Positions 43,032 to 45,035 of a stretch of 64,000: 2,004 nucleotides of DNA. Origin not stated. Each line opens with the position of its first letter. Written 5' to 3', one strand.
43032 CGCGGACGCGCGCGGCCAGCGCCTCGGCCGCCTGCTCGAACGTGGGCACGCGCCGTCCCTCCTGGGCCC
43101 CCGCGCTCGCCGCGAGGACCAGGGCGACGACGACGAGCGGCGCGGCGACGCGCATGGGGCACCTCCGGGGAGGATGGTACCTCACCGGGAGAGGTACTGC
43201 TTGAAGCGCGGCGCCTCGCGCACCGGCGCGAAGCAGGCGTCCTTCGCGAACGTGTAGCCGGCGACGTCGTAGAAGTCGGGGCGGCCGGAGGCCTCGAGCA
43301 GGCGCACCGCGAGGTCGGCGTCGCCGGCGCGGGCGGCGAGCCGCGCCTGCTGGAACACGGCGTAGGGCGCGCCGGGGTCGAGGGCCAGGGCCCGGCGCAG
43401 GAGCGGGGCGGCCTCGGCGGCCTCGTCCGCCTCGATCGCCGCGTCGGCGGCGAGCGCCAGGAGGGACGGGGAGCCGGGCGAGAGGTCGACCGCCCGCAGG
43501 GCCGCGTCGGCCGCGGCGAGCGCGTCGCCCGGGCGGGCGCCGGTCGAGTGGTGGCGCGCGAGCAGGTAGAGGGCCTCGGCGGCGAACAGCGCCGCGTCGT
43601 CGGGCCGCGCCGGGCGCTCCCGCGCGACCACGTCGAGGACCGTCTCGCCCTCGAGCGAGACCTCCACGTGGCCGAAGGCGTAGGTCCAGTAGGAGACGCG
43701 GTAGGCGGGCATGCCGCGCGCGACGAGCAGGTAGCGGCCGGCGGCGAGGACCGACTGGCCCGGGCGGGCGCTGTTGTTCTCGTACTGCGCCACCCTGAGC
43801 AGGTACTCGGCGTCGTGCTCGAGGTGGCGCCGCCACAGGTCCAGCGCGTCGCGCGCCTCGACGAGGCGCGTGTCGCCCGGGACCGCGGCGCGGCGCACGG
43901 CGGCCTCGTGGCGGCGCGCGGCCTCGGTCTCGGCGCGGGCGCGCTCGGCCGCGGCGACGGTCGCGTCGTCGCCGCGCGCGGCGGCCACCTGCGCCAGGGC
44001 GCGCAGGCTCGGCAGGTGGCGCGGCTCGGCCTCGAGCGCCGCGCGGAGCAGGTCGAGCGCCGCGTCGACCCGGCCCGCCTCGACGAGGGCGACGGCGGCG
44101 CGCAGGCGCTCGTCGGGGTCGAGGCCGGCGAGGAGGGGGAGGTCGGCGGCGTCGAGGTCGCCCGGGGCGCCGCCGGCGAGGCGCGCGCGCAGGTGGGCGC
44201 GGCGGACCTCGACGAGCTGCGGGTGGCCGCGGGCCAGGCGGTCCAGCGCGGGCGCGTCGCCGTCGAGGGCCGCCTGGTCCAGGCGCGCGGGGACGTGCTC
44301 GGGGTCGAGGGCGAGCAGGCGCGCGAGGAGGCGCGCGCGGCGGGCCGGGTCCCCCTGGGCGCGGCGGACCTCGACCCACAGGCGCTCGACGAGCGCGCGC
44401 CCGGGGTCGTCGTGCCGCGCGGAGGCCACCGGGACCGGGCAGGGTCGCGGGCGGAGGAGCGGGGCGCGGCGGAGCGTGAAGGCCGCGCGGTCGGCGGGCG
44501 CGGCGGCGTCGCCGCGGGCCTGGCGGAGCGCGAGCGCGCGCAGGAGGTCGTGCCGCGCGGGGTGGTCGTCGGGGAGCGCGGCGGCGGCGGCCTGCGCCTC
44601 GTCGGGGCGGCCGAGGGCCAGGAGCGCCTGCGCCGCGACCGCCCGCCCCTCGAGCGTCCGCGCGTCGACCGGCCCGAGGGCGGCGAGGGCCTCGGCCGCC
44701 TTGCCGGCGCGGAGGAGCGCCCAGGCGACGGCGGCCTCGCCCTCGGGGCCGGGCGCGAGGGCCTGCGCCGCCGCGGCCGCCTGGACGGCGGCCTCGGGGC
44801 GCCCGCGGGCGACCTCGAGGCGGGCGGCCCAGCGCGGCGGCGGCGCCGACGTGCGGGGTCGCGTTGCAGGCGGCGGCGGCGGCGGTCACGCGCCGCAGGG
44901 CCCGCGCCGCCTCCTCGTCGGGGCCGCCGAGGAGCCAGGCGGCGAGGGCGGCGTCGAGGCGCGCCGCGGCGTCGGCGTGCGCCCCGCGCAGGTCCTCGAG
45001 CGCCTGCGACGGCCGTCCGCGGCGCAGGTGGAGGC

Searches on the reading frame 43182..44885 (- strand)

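Call 11: search_protein_families(library=pfam, proteins=[window:43182-44885:-], max_evalue=0.01)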
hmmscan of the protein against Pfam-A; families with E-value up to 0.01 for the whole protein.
window:43182-44885:- (567 aa): 4 families
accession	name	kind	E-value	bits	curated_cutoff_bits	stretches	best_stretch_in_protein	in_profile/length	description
PF14559.12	TPR_19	-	3.2e-07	31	25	2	483-532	1-50/68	Tetratricopeptide repeat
PF12895.13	ANAPC3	-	3.8e-07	30.7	27.2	1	42-100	18-78/82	Anaphase-promoting complex, cyclosome, subunit 3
PF13428.12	TPR_14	-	1.3e-05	25.9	23.5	1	257-300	1-44/44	Tetratricopeptide repeat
PF13431.12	TPR_17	-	0.00015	22.2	24.4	0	495-527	1-33/34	Tetratricopeptide repeat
